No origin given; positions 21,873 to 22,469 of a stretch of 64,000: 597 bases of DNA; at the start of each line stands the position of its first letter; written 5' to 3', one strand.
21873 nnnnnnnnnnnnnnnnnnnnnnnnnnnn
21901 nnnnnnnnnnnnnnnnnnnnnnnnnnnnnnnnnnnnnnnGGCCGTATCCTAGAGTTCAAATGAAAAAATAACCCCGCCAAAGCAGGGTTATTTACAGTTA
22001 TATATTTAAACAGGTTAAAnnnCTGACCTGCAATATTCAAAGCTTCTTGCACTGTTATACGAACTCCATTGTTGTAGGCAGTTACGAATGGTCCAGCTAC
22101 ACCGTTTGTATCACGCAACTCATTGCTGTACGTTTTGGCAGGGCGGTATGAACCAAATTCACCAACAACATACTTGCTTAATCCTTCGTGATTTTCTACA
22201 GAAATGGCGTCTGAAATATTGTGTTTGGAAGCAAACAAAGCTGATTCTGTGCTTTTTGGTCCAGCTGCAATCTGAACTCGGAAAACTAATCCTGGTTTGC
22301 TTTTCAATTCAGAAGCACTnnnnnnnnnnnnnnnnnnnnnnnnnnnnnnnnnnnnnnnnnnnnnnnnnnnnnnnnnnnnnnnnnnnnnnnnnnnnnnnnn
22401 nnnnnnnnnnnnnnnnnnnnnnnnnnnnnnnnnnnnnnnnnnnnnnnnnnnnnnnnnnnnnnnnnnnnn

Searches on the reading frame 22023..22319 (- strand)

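Call 6: search_protein_families(library=pfam, proteins=[window:22023-22319:-], max_evalue=10)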
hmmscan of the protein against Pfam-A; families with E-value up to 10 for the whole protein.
seq(99 aa): 1 family
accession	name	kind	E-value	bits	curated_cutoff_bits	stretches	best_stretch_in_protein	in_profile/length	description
PF17545.7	DUF5461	-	0.037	14.8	25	1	39-89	24-75/93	Family of unknown function (DUF5461)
